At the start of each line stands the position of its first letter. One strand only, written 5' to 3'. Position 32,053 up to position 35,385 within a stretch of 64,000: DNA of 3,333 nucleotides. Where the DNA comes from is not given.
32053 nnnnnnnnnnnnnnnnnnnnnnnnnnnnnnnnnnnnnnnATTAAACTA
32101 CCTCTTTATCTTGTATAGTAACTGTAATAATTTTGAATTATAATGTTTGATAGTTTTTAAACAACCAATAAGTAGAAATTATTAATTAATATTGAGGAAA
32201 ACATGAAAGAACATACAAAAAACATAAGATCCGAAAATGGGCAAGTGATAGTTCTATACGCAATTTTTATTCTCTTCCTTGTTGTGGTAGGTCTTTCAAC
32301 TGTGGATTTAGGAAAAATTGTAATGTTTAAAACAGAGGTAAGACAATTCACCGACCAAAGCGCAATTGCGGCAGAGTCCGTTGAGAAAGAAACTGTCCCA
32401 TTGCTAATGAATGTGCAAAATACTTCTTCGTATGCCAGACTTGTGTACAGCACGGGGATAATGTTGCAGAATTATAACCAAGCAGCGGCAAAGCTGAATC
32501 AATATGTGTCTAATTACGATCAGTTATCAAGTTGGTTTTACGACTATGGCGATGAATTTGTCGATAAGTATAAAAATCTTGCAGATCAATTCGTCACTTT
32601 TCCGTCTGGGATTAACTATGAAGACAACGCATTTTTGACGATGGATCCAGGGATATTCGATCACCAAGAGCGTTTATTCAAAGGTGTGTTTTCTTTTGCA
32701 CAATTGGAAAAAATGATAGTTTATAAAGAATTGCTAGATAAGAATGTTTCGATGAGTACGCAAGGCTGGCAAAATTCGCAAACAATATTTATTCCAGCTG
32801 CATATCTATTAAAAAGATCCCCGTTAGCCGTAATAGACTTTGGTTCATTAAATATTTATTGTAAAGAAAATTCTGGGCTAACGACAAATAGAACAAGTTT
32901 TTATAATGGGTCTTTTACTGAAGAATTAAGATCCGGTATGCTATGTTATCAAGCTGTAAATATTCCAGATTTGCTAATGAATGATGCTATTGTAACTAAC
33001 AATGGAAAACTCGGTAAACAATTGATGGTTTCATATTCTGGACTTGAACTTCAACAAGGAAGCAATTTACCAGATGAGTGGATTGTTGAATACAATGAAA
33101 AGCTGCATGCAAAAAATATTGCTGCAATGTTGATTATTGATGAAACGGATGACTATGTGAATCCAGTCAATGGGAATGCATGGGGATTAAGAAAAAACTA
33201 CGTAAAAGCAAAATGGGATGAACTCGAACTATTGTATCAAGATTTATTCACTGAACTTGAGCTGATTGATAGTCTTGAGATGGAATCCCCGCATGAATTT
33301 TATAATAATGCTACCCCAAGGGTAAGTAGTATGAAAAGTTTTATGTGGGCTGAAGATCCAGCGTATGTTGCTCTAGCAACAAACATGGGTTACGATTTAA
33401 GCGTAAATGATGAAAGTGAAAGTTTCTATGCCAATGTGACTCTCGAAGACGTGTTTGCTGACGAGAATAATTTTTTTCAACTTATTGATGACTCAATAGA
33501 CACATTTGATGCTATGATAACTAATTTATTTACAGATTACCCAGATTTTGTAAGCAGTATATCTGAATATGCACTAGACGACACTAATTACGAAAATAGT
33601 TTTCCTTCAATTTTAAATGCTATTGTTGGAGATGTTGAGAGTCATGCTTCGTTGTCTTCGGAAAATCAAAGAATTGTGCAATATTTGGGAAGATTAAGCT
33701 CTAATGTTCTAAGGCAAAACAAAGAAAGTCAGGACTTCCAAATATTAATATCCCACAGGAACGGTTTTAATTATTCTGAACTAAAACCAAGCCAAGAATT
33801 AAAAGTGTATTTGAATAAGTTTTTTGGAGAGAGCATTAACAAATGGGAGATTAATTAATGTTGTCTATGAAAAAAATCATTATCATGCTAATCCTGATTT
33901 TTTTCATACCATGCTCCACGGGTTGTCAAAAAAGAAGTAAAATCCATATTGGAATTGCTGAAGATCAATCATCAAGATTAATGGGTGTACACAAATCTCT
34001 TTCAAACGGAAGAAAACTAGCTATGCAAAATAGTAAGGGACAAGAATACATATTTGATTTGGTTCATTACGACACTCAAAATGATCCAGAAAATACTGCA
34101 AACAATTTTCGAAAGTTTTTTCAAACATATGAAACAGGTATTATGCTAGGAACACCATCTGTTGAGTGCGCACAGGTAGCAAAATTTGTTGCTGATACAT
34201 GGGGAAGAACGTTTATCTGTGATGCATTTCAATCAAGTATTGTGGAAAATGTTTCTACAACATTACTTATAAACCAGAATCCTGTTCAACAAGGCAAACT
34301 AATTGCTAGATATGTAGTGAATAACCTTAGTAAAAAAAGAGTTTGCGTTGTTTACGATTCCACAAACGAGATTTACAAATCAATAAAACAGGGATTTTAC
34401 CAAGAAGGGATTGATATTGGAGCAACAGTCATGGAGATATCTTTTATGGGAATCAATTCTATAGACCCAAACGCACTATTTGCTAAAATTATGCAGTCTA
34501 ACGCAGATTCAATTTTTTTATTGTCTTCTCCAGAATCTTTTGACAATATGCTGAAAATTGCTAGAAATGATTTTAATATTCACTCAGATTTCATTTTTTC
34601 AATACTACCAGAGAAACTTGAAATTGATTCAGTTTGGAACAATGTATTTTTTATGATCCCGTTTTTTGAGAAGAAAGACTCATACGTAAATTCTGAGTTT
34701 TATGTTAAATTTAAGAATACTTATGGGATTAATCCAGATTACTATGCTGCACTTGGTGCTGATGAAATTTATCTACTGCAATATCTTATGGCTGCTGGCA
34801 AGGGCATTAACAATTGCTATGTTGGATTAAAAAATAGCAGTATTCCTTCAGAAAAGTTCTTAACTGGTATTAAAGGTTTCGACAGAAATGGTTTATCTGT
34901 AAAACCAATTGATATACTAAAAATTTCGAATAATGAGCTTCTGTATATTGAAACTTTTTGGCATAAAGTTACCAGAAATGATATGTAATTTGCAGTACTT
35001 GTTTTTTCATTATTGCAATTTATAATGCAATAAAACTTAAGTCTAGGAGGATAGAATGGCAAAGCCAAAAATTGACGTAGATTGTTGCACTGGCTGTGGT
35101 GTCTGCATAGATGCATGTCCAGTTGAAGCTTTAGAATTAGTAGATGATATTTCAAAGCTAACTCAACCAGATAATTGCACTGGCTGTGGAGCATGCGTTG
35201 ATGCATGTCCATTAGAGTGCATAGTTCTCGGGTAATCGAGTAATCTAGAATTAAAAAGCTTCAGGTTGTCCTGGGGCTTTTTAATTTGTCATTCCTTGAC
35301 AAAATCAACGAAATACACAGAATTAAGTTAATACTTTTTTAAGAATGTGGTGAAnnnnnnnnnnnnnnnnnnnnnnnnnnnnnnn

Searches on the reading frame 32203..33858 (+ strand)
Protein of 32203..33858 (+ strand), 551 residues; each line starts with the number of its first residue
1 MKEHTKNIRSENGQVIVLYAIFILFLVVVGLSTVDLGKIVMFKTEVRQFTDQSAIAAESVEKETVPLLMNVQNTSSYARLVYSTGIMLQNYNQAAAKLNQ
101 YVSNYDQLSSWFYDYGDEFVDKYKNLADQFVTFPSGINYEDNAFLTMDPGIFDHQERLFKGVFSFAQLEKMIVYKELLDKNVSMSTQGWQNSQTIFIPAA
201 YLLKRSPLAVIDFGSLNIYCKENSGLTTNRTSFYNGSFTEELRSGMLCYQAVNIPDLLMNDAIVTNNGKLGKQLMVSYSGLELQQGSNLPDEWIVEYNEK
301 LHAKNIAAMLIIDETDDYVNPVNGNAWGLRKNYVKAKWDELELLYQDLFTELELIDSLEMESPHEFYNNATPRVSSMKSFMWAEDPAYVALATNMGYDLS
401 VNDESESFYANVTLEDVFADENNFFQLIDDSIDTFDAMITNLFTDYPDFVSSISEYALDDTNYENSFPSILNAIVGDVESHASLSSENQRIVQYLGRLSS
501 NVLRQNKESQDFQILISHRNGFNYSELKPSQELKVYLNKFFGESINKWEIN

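Call 3: search_protein_families(library=pfam, proteins=[window:32203-33858:+], max_evalue=0.1)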
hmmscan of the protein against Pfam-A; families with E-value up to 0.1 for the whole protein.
window:32203-33858:+ (551 aa): 1 family
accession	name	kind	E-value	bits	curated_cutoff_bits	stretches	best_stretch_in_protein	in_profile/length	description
PF13400.11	Tad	-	0.0017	19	22.3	1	13-57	1-44/47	Putative Flp pilus-assembly TadE/G-like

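Call 4: search_protein_families(library=ncbifam, proteins=[window:32203-33858:+], max_evalue=0.1)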
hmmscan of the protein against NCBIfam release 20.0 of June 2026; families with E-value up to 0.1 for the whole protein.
window:32203-33858:+ (551 aa): 1 family
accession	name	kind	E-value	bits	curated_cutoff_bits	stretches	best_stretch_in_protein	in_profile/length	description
TIGR03816.1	tadE_like_DECH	hypoth_equivalog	0.079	13.2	50.95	0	11-58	1-48/109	Rv3654c family TadE-like protein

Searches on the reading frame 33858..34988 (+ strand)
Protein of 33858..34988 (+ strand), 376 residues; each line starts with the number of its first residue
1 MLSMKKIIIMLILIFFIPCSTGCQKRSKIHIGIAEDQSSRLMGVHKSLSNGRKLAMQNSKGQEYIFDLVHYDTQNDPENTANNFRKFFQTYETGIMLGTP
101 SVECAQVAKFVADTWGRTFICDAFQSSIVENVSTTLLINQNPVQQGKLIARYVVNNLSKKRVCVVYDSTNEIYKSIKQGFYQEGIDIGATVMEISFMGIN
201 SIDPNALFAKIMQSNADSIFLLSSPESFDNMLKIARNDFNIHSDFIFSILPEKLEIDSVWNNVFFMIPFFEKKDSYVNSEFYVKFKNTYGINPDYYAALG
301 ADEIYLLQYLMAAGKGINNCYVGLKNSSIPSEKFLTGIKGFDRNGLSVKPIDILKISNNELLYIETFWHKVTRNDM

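Call 3: search_protein_families(library=pfam, proteins=[window:33858-34988:+], max_evalue=0.1)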
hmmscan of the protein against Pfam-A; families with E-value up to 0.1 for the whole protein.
window:33858-34988:+ (376 aa): 3 families
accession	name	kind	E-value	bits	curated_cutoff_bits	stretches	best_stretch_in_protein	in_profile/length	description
PF13458.12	Peripla_BP_6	-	1e-18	68.6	31.7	1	28-313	1-295/343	Periplasmic binding protein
PF01094.35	ANF_receptor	-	0.00065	19.3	25.4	1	65-237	24-199/353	Receptor family ligand binding region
PF03278.18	IpaB_EvcA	-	0.023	14.9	29.9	1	148-217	45-114/156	IpaB/EvcA family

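Call 4: search_protein_families(library=ncbifam, proteins=[window:33858-34988:+], max_evalue=0.1)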
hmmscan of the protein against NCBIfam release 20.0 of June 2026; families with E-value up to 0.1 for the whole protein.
window:33858-34988:+ (376 aa): 3 families
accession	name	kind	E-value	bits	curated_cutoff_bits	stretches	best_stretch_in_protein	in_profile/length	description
NF011933.0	PRK15404.1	subfamily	0.0069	15.5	477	1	141-221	144-223/370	high-affinity branched-chain amino acid ABC transporter substrate-binding protein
NF040727.1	SBP_SaoB_CU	equivalog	0.059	12.3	140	1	6-43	8-45/262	ABC transporter substrate-binding (seleno)protein SaoB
NF005992.0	PRK08116.1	subfamily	0.063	12.4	189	0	148-184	129-165/269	hypothetical protein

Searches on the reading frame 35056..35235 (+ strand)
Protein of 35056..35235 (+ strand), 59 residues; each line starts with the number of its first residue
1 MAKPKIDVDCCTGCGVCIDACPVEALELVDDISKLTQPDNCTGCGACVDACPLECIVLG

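Call 3: search_protein_families(library=pfam, proteins=[window:35056-35235:+], max_evalue=0.1)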
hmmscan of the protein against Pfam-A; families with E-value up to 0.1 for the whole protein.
window:35056-35235:+ (59 aa): 15 families
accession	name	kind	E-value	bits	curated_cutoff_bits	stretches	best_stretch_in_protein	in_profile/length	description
PF00037.32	Fer4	-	2.1e-14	53.1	21.1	2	4-27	1-24/24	4Fe-4S binding domain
PF12797.12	Fer4_2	-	1.4e-12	47.1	24.5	2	38-52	7-21/22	4Fe-4S binding domain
PF13237.11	Fer4_10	-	3.5e-12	46.5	25.5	1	3-52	1-53/53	4Fe-4S dicluster domain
PF12838.12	Fer4_7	-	4.4e-12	46.7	27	2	11-53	2-50/52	4Fe-4S dicluster domain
PF12837.12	Fer4_6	-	2.1e-09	37.3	25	2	37-52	5-20/24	4Fe-4S binding domain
PF14697.11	Fer4_21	-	8.8e-09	35.8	35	1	5-57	2-58/59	4Fe-4S dicluster domain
PF12798.12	Fer4_3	-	8.9e-09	36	27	2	41-52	1-12/15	4Fe-4S binding domain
PF12800.12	Fer4_4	-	1.5e-08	34.6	24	2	38-52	1-15/17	4Fe-4S binding domain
PF13187.11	Fer4_9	-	1.8e-08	34.7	27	1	11-56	2-52/52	4Fe-4S dicluster domain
PF13484.11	Fer4_16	-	1.9e-07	32.2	30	2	10-29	1-20/66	4Fe-4S double cluster binding domain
PF25160.1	LdpA_Fe-S-bd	-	2.9e-07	30.6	27.6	2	17-56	9-43/49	LdpA Fe-S cluster-binding domain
PF17179.9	Fer4_22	-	0.00016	22.9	27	1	31-53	71-93/95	4Fe-4S dicluster domain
PF13183.11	Fer4_8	-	0.00019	22.3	27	0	8-53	2-66/68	4Fe-4S dicluster domain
PF13534.11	Fer4_17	-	0.0011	19.9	22.2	1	37-52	42-57/61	4Fe-4S dicluster domain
PF13459.11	Fer4_15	-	0.033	15.3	22.4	0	39-52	6-19/66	4Fe-4S single cluster domain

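Call 4: search_protein_families(library=ncbifam, proteins=[window:35056-35235:+], max_evalue=0.1)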
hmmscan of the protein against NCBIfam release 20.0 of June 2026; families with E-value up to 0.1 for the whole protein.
window:35056-35235:+ (59 aa): 100 families (the best 25 are shown)
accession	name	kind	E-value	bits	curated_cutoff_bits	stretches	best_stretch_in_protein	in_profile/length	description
NF040864.1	HgcB_ferredoxin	equivalog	2.2e-10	40.2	99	1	5-56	10-61/93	mercury methylation ferredoxin HgcB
TIGR02179.1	PorD_KorD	subfamily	1.3e-09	38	60.05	2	3-30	49-76/78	2-oxoacid:acceptor oxidoreductase, delta subunit, pyruvate/2-ketoisovalerate family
NF003475.0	PRK05113.1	equivalog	5.9e-09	36.1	203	1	6-58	110-162/190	electron transport complex subunit RsxB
TIGR01944.1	rnfB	subfamily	6.4e-09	35.6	68.7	1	6-58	110-162/190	RnfABCDGE type electron transport complex subunit B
NF006221.0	PRK08348.1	subfamily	6.9e-09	35.5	124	1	6-57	41-93/136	NADH-plastoquinone oxidoreductase subunit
NF038196.1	ferrodoxin_EFR1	subfamily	8.5e-09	35.8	75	1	7-58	183-231/242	EFR1 family ferrodoxin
NF040684.1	PorD_Arch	equivalog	1.2e-08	34.9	120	2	4-29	57-82/85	pyruvate synthase subunit PorD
NF005503.0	PRK07118.1-2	equivalog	2.2e-08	33.7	252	1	10-56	139-184/292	RnfABCDGE type electron transport complex subunit B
TIGR02700.1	flavo_MJ0208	hypoth_equivalog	3e-08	33.2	251.35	1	5-58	144-196/234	dihydromethanopterin reductase (acceptor)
NF043039.1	HgcAB_like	equivalog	7.9e-08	32.3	285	1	5-56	296-349/350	HgcAB-like fusion protein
NF005415.0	PRK06991.1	equivalog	8.2e-08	32.2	281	1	5-57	81-133/284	electron transport complex subunit RsxB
TIGR01971.1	NuoI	subfamily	1.1e-07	31.5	113.05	2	3-31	75-103/121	NADH-quinone oxidoreductase, chain I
NF007203.0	PRK09624.1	equivalog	1.6e-07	31.5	171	2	3-31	75-103/105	pyuvate ferredoxin oxidoreductase subunit delta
NF058577.1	FdxA_fam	equivalog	1.6e-07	31.4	65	2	39-57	7-25/52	4Fe-4S ferredoxin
NF041836.1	rnfB_Methano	equivalog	1.8e-07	30.9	445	1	10-58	217-264/265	Rnf electron transport complex subunit RnfB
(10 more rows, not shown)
